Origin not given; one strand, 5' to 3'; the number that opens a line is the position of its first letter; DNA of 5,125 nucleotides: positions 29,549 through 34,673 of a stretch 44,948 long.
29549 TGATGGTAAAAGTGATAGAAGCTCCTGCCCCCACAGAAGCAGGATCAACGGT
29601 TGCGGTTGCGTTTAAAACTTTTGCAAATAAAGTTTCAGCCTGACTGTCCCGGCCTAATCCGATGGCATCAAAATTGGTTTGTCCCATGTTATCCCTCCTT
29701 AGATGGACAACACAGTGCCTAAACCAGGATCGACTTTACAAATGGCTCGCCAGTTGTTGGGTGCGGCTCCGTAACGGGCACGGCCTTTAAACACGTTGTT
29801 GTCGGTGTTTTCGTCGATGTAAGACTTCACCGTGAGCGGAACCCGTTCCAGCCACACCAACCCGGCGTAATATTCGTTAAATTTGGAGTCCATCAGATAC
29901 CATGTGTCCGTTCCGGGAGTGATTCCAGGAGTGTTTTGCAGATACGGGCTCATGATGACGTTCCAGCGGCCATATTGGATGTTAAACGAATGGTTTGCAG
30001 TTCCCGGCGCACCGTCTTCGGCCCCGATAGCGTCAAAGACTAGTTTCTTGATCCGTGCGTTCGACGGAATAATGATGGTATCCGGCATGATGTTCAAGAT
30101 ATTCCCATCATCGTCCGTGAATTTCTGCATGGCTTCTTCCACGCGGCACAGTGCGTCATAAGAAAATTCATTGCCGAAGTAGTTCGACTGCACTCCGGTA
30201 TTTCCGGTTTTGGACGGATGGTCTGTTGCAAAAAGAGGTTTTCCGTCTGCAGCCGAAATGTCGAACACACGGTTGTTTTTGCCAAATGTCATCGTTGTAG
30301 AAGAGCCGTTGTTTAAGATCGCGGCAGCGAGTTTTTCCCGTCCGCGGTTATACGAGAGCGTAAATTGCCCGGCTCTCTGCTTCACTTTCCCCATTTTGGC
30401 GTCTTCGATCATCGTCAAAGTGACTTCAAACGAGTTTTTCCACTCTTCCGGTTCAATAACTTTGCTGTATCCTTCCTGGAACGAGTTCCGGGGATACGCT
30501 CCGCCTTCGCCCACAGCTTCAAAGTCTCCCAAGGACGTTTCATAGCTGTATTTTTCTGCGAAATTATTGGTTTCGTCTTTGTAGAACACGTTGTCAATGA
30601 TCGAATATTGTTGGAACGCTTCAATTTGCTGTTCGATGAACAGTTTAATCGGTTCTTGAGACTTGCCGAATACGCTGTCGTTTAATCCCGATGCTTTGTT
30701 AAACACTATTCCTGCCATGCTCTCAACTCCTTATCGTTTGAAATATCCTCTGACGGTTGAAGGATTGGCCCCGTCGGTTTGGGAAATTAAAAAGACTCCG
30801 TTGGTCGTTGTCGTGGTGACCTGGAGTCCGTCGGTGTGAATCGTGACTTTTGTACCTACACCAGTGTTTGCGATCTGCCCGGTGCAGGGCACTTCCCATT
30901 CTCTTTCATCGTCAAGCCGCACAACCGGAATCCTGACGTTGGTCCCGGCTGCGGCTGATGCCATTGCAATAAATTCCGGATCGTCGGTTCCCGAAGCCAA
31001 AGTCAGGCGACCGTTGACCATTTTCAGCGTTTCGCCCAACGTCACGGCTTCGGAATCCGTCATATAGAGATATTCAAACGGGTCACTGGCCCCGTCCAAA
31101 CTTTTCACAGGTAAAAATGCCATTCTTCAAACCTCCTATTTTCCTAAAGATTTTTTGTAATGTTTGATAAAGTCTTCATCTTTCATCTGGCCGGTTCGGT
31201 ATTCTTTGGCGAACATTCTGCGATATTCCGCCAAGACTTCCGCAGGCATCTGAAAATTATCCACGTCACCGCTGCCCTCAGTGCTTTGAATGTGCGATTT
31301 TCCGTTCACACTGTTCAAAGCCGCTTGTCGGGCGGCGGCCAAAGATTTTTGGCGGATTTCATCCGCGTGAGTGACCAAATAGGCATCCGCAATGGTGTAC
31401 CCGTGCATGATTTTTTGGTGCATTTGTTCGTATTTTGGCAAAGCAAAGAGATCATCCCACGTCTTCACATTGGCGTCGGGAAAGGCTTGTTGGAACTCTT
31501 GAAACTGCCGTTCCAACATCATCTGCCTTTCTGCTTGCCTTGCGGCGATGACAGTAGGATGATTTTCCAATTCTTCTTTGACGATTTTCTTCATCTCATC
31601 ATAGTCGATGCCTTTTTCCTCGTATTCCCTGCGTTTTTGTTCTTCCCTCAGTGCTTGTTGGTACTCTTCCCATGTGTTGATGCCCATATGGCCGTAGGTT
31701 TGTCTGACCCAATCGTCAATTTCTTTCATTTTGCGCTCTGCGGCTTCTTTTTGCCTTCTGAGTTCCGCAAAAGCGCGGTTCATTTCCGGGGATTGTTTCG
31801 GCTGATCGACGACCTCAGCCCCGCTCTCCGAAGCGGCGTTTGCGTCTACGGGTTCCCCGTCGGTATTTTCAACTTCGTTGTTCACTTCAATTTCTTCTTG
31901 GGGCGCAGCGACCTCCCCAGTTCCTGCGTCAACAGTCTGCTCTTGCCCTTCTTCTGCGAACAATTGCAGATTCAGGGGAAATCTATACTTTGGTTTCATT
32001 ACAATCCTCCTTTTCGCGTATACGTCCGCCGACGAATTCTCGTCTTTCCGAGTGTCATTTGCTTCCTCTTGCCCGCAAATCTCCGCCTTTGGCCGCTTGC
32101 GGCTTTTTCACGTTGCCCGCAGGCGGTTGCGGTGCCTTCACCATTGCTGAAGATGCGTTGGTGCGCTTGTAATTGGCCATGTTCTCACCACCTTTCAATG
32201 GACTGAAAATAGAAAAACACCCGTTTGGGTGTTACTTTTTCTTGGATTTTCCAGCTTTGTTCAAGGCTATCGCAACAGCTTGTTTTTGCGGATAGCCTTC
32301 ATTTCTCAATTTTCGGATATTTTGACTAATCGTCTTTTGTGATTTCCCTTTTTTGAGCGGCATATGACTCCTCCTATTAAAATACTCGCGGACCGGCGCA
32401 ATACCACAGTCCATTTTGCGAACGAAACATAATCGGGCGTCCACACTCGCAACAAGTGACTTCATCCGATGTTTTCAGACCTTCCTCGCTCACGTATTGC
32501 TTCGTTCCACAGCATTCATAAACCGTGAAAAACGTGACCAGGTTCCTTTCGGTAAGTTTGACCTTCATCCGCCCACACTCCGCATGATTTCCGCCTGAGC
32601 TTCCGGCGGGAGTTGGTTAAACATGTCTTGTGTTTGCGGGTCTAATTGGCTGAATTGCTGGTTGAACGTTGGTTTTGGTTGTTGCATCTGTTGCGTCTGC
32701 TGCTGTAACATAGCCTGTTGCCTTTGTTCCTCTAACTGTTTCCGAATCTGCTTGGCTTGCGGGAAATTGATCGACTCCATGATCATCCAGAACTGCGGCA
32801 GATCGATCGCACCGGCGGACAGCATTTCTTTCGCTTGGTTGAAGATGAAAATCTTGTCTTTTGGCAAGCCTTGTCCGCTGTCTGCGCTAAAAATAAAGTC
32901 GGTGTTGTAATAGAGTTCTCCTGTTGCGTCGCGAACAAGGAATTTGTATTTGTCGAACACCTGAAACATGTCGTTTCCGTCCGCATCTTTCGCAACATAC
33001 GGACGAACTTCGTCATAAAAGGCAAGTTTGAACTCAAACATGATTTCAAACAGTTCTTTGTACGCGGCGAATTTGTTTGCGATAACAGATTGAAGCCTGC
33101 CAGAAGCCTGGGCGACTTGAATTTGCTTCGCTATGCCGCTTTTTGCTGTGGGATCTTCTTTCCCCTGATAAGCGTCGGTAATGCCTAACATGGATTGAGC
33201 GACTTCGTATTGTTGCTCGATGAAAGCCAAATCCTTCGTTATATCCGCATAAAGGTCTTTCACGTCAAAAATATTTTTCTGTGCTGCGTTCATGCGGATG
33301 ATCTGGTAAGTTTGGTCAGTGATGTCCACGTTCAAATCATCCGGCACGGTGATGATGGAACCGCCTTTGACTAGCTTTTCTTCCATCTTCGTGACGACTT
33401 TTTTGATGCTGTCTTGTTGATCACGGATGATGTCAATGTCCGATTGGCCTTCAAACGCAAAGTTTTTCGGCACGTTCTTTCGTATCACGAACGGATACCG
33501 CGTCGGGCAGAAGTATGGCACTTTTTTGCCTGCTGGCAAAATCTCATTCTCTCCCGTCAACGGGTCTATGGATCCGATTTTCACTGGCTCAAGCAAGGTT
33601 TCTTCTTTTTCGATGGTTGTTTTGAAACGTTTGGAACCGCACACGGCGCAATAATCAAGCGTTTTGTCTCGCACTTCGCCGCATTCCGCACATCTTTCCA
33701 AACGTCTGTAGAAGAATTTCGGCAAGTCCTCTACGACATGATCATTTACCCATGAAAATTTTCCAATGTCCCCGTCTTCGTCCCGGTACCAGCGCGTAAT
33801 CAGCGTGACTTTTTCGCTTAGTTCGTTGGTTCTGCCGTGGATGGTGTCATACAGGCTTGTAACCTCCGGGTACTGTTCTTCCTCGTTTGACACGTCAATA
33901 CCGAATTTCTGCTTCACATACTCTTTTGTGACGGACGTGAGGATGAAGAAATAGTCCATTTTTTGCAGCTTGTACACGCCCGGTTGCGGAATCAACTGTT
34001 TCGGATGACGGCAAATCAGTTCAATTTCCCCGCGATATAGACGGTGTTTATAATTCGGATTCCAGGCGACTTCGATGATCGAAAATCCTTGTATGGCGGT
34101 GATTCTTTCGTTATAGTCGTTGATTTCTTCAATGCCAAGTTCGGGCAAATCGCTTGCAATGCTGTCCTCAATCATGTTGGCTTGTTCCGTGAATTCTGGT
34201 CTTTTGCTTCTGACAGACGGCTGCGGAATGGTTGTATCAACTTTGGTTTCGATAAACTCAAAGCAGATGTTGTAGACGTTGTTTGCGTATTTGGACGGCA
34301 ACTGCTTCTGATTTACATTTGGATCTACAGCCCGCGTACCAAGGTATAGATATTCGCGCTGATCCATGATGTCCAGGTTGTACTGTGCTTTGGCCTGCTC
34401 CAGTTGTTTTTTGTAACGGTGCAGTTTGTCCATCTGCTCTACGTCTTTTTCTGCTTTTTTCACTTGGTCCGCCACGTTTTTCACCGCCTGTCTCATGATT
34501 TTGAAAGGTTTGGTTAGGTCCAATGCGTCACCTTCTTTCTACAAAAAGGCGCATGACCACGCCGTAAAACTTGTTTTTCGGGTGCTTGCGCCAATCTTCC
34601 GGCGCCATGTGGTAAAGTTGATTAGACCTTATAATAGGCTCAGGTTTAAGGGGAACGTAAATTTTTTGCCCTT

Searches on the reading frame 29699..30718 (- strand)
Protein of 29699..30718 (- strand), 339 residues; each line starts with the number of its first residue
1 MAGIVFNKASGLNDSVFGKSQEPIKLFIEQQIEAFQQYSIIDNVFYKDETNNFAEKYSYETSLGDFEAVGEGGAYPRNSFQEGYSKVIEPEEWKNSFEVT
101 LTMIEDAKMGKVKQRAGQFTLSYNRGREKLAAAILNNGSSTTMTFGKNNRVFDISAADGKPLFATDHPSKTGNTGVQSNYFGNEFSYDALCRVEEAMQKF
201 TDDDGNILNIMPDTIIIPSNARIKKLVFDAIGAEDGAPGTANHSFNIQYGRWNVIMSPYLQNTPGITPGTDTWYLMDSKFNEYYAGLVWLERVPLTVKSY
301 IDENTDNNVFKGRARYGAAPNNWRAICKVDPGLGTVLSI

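Call 11: search_protein_families(library=phrogs, proteins=[window:29699-30718:-], max_evalue=0.001)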
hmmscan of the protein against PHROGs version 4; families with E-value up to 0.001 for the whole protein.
window:29699-30718:- (339 aa): 4 families
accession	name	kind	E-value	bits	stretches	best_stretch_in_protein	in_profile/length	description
phrog_371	-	head and packaging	1.1e-23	85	1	7-181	4-158/303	major head protein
phrog_4523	-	head and packaging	8.4e-14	52.2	1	55-278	398-589/644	major head and protease protein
phrog_133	-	head and packaging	3.3e-09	37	1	47-329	412-665/668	head maturation protease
phrog_1650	-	head and packaging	1.2e-06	29.1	1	26-138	27-145/300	major head protein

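Call 12: search_protein_families(library=pfam, proteins=[window:29699-30718:-], max_evalue=0.001)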
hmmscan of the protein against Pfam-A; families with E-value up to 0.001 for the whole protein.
window:29699-30718:- (339 aa): 2 families
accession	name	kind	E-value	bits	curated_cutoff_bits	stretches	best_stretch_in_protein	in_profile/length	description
PF25209.1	Phage_capsid_4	-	1.6e-17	65.1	27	1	50-328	40-261/262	Phage capsid protein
PF10124.15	Mu-like_gpT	-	1.8e-13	50.9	20.1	1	187-260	222-289/289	Mu-like prophage major head subunit gpT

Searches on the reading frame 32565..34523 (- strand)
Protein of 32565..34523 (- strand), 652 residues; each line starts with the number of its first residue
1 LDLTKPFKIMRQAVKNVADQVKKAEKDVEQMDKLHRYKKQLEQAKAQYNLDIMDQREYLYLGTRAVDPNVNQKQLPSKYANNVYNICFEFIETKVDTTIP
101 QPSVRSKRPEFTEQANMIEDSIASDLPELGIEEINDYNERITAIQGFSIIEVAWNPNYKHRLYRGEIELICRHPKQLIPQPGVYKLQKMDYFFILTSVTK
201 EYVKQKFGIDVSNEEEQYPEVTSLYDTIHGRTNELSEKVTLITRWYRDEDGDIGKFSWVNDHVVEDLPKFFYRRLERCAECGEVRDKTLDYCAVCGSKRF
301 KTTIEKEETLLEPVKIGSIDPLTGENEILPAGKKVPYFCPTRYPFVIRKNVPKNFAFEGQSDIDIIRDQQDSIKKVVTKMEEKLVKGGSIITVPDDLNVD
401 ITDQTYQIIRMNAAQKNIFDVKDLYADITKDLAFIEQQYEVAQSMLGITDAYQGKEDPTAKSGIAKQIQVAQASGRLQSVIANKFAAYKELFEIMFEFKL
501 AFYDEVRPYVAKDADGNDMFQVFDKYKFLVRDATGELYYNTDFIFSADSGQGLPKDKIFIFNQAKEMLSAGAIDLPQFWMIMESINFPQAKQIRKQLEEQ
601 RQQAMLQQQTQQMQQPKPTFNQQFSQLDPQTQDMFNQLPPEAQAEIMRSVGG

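Call 12: search_protein_families(library=pfam, proteins=[window:32565-34523:-], max_evalue=0.001)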
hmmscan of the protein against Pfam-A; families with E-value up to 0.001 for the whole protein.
window:32565-34523:- (652 aa): 1 family
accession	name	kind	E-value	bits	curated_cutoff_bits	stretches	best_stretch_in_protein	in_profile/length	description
PF16510.12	P22_portal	-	4.5e-08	32.5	26.1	1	418-631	361-588/594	Phage P22-like portal protein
